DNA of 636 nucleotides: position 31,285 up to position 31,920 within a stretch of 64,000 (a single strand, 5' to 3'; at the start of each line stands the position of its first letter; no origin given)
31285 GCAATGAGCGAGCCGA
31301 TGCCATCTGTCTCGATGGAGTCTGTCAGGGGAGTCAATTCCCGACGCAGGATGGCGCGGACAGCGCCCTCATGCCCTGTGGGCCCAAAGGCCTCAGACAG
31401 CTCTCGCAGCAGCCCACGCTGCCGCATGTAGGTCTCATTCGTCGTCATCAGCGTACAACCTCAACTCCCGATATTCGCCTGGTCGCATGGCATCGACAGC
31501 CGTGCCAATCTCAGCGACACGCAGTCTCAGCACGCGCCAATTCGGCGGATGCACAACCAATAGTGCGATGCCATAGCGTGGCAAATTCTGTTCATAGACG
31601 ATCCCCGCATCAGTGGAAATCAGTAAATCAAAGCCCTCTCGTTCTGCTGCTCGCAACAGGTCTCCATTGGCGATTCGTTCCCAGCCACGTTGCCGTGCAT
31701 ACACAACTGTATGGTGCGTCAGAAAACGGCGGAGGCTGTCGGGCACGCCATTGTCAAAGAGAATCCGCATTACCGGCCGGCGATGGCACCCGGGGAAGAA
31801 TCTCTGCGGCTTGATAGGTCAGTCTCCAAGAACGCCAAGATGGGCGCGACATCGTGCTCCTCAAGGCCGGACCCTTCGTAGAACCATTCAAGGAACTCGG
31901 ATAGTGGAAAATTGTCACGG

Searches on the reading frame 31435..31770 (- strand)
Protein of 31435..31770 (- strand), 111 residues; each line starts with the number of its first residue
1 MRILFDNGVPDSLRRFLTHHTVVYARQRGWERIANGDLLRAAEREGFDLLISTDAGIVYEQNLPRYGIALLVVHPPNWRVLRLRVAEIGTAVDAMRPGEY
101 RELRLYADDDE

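Call 3: search_protein_families(library=pfam, proteins=[window:31435-31770:-], max_evalue=0.1)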
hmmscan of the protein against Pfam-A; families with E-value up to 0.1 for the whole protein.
window:31435-31770:- (111 aa): 1 family
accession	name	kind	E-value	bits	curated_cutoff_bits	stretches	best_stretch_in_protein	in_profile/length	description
PF18480.7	DUF5615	-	0.0022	18.3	23.8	1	1-56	1-57/110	Domain of unknown function (DUF5615)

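Call 4: search_protein_families(library=ncbifam, proteins=[window:31435-31770:-], max_evalue=0.1)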
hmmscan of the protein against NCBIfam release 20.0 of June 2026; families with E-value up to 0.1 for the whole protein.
window:31435-31770:- (111 aa): 0 families

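Call 8: search_solved_structures(query=window:31435-31770:-, max_evalue=1, show_alignments=2)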
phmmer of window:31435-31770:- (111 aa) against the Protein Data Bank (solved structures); distinct sequences matched with E-value up to 1: 0.

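Call 30: find_homologous_proteins(query=window:31435-31770:-)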
Query window:31435-31770:- (111 aa): 79 proteins with E <= 0.001 among 120 candidates.
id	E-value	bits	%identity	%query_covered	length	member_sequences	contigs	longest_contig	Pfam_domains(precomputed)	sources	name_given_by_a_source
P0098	6.0e-67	241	99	100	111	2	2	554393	-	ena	-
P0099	1.7e-45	171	72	99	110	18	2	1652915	-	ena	-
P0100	4.9e-30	122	54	99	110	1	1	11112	PF18480.8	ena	-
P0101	8.2e-28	114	52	95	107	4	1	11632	PF18480.8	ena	-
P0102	3.1e-27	113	57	92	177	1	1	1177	PF12439.14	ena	-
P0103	8.4e-26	108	51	95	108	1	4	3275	-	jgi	jgi:hypothetical protein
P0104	2.2e-25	107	48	97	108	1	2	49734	-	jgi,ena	jgi:hypothetical protein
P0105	1.1e-24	104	55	93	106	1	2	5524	-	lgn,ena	-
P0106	1.2e-24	104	52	95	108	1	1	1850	-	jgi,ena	-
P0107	1.5e-24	104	49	97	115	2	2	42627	-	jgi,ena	jgi:hypothetical protein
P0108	1.6e-24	104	54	92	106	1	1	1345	-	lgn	-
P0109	1.8e-24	104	50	95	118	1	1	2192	-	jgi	jgi:hypothetical protein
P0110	2.1e-24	103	55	94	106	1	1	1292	-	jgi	jgi:hypothetical protein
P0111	2.2e-24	103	50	93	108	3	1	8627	-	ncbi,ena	-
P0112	3.0e-24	103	50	95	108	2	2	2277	-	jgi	jgi:hypothetical protein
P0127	5.7e-22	96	48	95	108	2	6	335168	-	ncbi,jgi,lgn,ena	jgi:hypothetical protein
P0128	8.5e-22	95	51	95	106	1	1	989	PF18480.8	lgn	-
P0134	3.9e-21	93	50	95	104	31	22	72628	-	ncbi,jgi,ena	ncbi:MAG: hypothetical protein ABSH15_17025 [Verrucomicrobiota bacterium]|jgi:hypothetical protein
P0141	6.6e-20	89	45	90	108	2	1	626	PF18480.8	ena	-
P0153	2.7e-18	84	44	90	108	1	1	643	PF18480.8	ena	-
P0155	1.5e-17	81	42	95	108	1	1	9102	PF18480.8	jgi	jgi:hypothetical protein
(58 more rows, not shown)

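Call 35: find_encoding_contigs(protein=P0099, flank=3000, max_places=2)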
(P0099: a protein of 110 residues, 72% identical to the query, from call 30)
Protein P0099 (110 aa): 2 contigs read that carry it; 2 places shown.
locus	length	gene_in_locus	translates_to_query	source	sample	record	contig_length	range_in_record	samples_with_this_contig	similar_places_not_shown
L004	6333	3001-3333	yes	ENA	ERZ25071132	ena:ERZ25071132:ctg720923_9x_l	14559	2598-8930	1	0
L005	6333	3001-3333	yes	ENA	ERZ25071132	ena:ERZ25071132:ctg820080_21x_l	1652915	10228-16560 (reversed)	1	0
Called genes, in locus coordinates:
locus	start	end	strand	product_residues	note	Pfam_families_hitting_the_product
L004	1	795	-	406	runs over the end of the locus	PF00587:tRNA-synt_2b, PF03129:HGTP_anticodon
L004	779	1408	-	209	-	PF07973:tRNA_SAD (weak)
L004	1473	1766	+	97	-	PF04255:DUF433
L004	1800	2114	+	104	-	-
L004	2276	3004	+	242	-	PF04255:DUF433 (faint)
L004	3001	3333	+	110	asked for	-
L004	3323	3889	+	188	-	PF05343:Peptidase_M42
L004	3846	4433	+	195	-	PF01546:Peptidase_M20, PF04389:Peptidase_M28 (weak), PF05343:Peptidase_M42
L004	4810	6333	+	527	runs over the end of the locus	PF00930:DPPIV_N (faint), PF26550:Tricorn_2nd (faint), PF07676:PD40 (faint), PF26549:Tricorn_N (weak)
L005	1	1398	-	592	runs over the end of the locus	PF07973:tRNA_SAD, PF00587:tRNA-synt_2b, PF03129:HGTP_anticodon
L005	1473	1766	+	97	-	PF04255:DUF433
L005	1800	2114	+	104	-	-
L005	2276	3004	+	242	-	PF04255:DUF433 (faint)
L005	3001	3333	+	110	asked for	-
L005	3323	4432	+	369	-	PF05343:Peptidase_M42, PF01546:Peptidase_M20, PF04389:Peptidase_M28 (weak)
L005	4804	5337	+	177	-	PF26549:Tricorn_N (faint), PF07676:PD40 (faint)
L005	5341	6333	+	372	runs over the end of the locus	PF07676:PD40 (faint)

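Call 36: find_encoding_contigs(protein=P0100, flank=3000, max_places=2)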
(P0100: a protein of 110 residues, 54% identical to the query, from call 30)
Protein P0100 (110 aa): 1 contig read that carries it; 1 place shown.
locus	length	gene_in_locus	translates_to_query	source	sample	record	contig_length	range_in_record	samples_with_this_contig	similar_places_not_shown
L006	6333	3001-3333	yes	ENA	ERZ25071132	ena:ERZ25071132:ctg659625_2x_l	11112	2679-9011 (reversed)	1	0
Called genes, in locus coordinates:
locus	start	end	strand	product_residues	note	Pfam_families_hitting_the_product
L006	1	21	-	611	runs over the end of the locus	PF03235:GmrSD_N, PF07510:GmrSD_C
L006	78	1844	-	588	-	PF07973:tRNA_SAD, PF00587:tRNA-synt_2b, PF03129:HGTP_anticodon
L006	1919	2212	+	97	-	PF04255:DUF433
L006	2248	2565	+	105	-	PF18480:DUF5615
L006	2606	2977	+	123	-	PF04255:DUF433 (weak)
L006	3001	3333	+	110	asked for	PF18480:DUF5615 (weak)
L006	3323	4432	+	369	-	PF04389:Peptidase_M28 (faint), PF05343:Peptidase_M42, PF01546:Peptidase_M20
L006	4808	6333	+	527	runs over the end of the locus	PF00930:DPPIV_N (faint), PF26550:Tricorn_2nd (faint), PF07676:PD40 (faint), PF26549:Tricorn_N (weak)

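Call 37: find_encoding_contigs(protein=P0127, flank=3000, max_places=3)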
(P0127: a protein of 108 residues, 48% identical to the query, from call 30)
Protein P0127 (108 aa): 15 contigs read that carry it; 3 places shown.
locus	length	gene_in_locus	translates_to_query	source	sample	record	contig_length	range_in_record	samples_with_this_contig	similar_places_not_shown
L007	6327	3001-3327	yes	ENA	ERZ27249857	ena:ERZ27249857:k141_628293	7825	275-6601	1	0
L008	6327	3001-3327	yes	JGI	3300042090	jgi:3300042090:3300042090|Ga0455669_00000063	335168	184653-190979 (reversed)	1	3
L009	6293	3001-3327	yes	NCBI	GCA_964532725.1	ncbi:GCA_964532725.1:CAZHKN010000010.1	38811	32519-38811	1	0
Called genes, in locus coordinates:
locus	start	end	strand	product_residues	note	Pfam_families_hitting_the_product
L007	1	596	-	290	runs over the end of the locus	?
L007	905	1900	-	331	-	PF13580:SIS_2 (faint), PF01380:SIS, PF00571:CBS (weak)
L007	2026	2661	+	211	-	PF08534:Redoxin, PF00255:GSHPx, PF00578:AhpC-TSA, PF00085:Thioredoxin (weak), PF13905:Thioredoxin_8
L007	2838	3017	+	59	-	PF04255:DUF433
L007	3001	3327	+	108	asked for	-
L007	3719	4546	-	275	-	PF03167:UDG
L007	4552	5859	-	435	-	PF02441:Flavoprotein, PF04127:DFP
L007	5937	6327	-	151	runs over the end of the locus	-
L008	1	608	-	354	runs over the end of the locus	PF07475:Hpr_kinase_C (weak), PF27840:ScmC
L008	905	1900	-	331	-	PF13580:SIS_2 (faint), PF01380:SIS, PF00571:CBS (weak)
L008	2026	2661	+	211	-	PF08534:Redoxin, PF00255:GSHPx, PF00578:AhpC-TSA, PF00085:Thioredoxin (weak), PF13905:Thioredoxin_8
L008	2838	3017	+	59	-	PF04255:DUF433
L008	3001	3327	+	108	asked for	-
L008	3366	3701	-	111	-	-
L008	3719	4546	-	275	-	PF03167:UDG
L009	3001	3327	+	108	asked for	-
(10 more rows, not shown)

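Call 38: find_encoding_contigs(protein=P0134, flank=3000, max_places=3)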
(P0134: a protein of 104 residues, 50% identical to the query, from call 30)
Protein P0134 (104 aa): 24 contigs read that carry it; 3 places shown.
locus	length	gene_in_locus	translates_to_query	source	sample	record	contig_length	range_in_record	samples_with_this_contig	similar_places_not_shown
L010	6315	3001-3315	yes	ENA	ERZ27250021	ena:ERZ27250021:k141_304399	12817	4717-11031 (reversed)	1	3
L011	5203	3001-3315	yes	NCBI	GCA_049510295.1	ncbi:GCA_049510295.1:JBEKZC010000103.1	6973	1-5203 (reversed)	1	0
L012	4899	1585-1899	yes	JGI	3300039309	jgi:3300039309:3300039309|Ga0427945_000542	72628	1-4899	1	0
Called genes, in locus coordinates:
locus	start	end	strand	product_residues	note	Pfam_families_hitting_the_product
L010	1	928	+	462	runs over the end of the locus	PF14559:TPR_19 (weak)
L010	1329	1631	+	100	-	PF01381:HTH_3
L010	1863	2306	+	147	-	PF00072:Response_reg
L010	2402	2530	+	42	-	-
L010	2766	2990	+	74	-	PF04255:DUF433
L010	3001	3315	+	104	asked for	-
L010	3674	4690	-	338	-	PF04613:LpxD, PF25084:LbH_EIF2B (faint), PF25087:GMPPB_C, PF00132:Hexapep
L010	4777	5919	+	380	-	PF01408:GFO_IDH_MocA, PF02894:GFO_IDH_MocA_C, PF22685:Gal80p_C-like, PF22725:GFO_IDH_MocA_C3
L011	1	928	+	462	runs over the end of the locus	PF14559:TPR_19 (weak)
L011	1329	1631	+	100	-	PF01381:HTH_3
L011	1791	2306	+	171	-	PF00072:Response_reg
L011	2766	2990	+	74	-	PF04255:DUF433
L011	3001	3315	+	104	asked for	-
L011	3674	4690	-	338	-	PF04613:LpxD, PF25084:LbH_EIF2B (faint), PF25087:GMPPB_C, PF00132:Hexapep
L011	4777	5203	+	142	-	PF01408:GFO_IDH_MocA, PF03447:NAD_binding_3 (weak)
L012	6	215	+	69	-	-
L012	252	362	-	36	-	-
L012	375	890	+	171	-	PF00072:Response_reg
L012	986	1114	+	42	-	-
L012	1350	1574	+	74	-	PF04255:DUF433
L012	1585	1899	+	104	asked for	-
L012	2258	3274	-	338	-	PF04613:LpxD, PF25084:LbH_EIF2B (faint), PF25087:GMPPB_C, PF00132:Hexapep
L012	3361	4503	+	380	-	PF01408:GFO_IDH_MocA, PF02894:GFO_IDH_MocA_C, PF22685:Gal80p_C-like, PF22725:GFO_IDH_MocA_C3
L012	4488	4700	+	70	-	-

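Call 53: search_protein_families(library=pfam, proteins=[L006:2606-2977:+, L006:1919-2212:+, L006:2248-2565:+, L005:2276-3004:+, L005:1800-2114:+], max_evalue=0.1)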
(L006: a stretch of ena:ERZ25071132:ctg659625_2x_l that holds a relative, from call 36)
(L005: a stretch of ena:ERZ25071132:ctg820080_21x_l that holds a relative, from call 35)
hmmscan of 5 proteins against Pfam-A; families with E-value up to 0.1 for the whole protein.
L006:2606-2977:+ (123 aa): 1 family
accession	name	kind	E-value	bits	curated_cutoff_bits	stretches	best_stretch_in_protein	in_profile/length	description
PF04255.20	DUF433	-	2.9e-06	27.4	23.6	1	43-90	7-55/56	Protein of unknown function (DUF433)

L006:1919-2212:+ (97 aa): 1 family
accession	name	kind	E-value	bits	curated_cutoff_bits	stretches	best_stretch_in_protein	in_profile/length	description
PF04255.20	DUF433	-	3.2e-10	40.1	23.6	1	15-69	2-55/56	Protein of unknown function (DUF433)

L006:2248-2565:+ (105 aa): 2 families
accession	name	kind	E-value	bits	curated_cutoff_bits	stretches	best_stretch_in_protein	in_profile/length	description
PF18480.7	DUF5615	-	1.1e-08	35.4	23.8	1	1-81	1-80/110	Domain of unknown function (DUF5615)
PF00406.28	ADK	-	0.052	14.1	26.8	1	23-74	15-65/151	Adenylate kinase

L005:2276-3004:+ (242 aa): 1 family
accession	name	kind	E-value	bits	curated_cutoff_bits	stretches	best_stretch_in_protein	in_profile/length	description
PF04255.20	DUF433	-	1.5e-07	31.5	23.6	2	144-180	5-41/56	Protein of unknown function (DUF433)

L005:1800-2114:+ (104 aa): 1 family
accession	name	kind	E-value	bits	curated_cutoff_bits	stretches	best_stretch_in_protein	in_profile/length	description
PF18480.7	DUF5615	-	0.00015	22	23.8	1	1-82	1-82/110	Domain of unknown function (DUF5615)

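Call 61: search_solved_structures(query=A5, max_evalue=1, show_alignments=1)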
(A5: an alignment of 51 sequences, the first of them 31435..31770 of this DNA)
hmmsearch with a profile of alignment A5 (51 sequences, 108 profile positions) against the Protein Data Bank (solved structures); distinct sequences matched with E-value up to 1: 5.
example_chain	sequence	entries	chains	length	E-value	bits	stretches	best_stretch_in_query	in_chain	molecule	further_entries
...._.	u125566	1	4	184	0.031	17.8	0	38-71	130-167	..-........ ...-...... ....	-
2hqo_A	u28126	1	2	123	0.17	15.3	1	30-105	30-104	Putative TRANSCRIPTIONAL REGULATOR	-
6xeh_A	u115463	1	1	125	0.19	15.2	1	40-90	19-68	DE NOVO DESIGNED OR386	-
2pln_A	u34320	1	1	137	0.23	14.9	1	30-105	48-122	Response regulator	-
2hqr_A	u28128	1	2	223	0.5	13.9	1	31-105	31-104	Putative TRANSCRIPTIONAL REGULATOR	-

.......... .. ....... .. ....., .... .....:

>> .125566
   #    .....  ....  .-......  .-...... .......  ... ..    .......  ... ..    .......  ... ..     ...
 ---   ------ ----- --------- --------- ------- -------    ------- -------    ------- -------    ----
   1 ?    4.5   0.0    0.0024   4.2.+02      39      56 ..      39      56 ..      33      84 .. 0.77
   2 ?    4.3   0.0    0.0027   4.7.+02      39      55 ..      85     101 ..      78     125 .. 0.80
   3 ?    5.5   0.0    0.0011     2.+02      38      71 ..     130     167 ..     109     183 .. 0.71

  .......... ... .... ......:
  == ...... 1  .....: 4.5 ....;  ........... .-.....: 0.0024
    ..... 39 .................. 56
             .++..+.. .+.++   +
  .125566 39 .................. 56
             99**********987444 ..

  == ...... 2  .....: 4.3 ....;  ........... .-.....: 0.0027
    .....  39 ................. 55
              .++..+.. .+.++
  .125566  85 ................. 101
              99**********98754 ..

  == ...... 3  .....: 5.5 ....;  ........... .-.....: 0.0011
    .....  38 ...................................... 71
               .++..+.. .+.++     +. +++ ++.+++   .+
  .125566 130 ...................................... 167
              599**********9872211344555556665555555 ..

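Call 63: search_protein_families(library=padloc, proteins=[window:31435-31770:-], max_evalue=0.1)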
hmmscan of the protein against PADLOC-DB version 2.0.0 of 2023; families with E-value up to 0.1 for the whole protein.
window:31435-31770:- (111 aa): 0 families

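Call 69: predict_structure(alignment_id=A5)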
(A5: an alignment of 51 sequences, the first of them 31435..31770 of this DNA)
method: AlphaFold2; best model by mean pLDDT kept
length: 111 residues; sequences in the alignment: 51
mean_pLDDT: 84.9   pTM: 0.79
mean pLDDT of the five models: 84.9, 83.5, 82.9, 82.3, 81.7
residues with pLDDT >= 90: 45; 70-90: 55; 50-70: 8; < 50: 3
segments of 3 or more residues with pLDDT < 50: 109-111
pLDDT, mean of each block of 10 residues (from residue 1): 90 89 92 84 92 78 77 86 89 90 70 36
secondary structure, 60 per line:
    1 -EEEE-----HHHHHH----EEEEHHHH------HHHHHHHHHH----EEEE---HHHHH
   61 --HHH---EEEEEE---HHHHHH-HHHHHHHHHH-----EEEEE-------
elements in order: E2-5 H11-16 E21-24 H25-28 H35-44 E49-52 H56-60 E69-74 H78-83 H85-94 E100-104

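Call 72: fold_search(model_id=the predicted structure, library=pdb)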
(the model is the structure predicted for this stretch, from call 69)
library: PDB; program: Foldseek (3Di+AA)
matches with E <= 10: 599; with E <= 0.001: 0
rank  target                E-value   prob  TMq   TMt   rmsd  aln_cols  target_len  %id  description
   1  7v3z                  3.6e-02  0.28  0.27  0.11   9.1       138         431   15  Structure of cannabinoid receptor type 1(CB1) (released 2021-11-24)
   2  2w2l_A                7.5e-02  0.33  0.32  0.13   8.6       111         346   17  Crystal structure of the holo forms of Rhodotorula graminis D- mandelate dehydrogenase at 2.5A. (released 2009-11-17)
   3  4v0k_A                9.1e-02  0.33  0.37  0.29   8.0       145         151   10  Crystal structure of the CrARL6DN in the GDP bound form (released 2014-11-19)
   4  1f4p                  1.1e-01  0.35  0.37  0.30   7.8       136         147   17  Y98W FLAVODOXIN MUTANT 1.5A (D. VULGARIS) (released 2001-04-04)
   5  4q66_F                1.6e-01  0.15  0.32  0.27   8.4       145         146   14  Structure of Exomer bound to Arf1. (released 2014-09-17)
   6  5de3                  1.9e-01  0.18  0.33  0.25   8.9       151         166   14  The Crystal structure of Chlamydomonas reinhardtii Arl3 bound to GppNHp (released 2016-09-14)
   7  3d6n_B                2.3e-01  0.21  0.36  0.17  12.0       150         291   13  Crystal Structure of Aquifex Dihydroorotase Activated by Aspartate Transcarbamoylase (released 2009-01-20)
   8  7epf                  2.3e-01  0.16  0.32  0.13   8.1       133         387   15  Crystal structure of mGlu2 bound to NAM597 (released 2021-06-23)
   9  4rhc_F                2.9e-01  0.30  0.36  0.30   6.1       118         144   15  Crystal structure of 3-Dehydroquinate dehydratase from Acinetobacter baumannii at 2.68 A resolution (released 2014-10-15)
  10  6a8d                  2.9e-01  0.12  0.29  0.21   8.4       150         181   11  Crystal Structure of Chlamydomonas reinhardtii ARF (released 2019-07-10)
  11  4r1m_D                3.4e-01  0.15  0.33  0.12   9.4       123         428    7  Crystal structure of a Putative Acyl-CoA ligase (BT_0428) from Bacteroides thetaiotaomicron VPI-5482 at 2.48 A resolut (released 2014-08-27)
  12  4mkr_D                3.6e-01  0.23  0.41  0.18   9.5       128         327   12  Structure of the apo form of a Zingiber officinale double bond reductase (released 2014-09-10)
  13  8j6e                  3.6e-01  0.23  0.40  0.17   9.5       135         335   14  Structure insights into the NADPH quinone oxidoreductase from Leishmania donovani (released 2023-11-22)
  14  2h16_C                3.6e-01  0.09  0.28  0.23   8.6       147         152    7  Structure of human ADP-ribosylation factor-like 5 (ARL5) (released 2006-06-13)
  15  8rsq                  4.1e-01  0.11  0.28  0.13   8.1       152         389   14  Crystal structure of marine actinobacteria clade rhodopsin (MAR) - human GTPase Arf1 (L8K,Q71L) chimera; Ground state (released 2025-04-02)
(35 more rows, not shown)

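Call 84: search_protein_families(library=pfam, alignment_id=A5, max_evalue=0.01)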
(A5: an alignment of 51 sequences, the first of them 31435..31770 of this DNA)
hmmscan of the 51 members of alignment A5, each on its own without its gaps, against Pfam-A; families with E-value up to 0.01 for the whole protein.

A. member 1, window:31435-31770:- (111 aa): 1 family
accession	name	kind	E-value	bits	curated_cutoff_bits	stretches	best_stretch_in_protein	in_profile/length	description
PF18480.7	DUF5615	-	0.0022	18.3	23.8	1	1-56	1-57/110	Domain of unknown function (DUF5615)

B. families by the number of members that match (of 51 scanned): 2 families
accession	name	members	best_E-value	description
PF18480.7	DUF5615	35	9.6e-07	Domain of unknown function (DUF5615)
PF18478.7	PIN_10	9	0.00017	PIN like domain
